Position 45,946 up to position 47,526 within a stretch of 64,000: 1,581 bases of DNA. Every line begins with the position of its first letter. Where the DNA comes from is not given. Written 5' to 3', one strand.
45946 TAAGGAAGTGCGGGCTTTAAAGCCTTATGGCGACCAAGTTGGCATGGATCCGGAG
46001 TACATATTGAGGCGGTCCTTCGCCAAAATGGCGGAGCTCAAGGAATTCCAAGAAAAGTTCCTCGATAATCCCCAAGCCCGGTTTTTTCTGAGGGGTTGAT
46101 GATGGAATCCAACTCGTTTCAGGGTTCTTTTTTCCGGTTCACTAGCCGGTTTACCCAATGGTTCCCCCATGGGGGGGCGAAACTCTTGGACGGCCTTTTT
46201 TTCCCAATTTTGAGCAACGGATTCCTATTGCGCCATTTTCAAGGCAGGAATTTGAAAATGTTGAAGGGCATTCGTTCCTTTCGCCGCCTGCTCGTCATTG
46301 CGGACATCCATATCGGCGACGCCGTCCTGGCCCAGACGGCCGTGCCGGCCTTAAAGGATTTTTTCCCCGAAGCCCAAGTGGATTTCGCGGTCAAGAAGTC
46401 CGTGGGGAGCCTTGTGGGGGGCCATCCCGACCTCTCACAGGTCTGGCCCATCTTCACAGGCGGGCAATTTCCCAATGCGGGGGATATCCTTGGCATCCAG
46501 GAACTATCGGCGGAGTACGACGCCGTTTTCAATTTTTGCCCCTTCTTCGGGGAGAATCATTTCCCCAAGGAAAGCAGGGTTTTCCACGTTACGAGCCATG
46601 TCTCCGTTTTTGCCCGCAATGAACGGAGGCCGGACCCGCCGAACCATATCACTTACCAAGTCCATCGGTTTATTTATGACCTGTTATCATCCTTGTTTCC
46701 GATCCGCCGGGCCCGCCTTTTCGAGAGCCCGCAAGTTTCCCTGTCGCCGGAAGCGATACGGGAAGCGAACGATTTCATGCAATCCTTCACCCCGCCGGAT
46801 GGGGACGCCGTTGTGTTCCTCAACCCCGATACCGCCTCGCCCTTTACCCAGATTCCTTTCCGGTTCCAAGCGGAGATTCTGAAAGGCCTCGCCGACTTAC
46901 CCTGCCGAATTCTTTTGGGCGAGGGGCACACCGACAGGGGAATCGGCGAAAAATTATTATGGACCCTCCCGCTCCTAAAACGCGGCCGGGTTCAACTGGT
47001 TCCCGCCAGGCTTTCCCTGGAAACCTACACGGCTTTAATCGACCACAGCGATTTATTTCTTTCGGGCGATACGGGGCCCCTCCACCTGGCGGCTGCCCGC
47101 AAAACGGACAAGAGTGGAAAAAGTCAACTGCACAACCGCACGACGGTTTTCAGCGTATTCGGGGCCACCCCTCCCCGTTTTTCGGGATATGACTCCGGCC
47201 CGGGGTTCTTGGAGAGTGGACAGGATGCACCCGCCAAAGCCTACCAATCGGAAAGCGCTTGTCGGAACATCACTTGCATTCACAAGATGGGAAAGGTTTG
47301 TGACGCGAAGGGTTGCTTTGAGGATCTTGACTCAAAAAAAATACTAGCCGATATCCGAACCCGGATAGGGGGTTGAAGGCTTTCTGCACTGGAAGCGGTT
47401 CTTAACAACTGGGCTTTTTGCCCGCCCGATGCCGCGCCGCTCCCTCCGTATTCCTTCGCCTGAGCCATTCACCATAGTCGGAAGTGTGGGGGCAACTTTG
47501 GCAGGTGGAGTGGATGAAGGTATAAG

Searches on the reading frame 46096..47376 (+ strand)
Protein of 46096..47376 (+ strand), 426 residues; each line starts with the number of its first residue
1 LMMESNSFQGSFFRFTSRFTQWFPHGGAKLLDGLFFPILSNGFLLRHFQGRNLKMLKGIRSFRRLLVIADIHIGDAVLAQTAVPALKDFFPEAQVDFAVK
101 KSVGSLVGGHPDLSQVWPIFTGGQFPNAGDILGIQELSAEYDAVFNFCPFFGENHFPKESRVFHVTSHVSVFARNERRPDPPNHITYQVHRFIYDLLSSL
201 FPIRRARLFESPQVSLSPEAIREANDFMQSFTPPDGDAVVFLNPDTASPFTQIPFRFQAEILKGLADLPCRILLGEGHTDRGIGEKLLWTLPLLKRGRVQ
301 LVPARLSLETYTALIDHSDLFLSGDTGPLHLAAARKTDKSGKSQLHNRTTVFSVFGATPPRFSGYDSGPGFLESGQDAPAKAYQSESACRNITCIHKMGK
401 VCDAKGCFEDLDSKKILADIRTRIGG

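Call 42: search_protein_families(library=pfam, proteins=[window:46096-47376:+], max_evalue=0.001)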
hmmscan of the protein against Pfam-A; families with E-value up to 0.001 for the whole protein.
window:46096-47376:+ (426 aa): 1 family
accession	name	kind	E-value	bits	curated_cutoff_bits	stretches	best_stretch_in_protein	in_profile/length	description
PF01075.23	Glyco_transf_9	-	2e-07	31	22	1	213-337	86-203/247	Glycosyltransferase family 9 (heptosyltransferase)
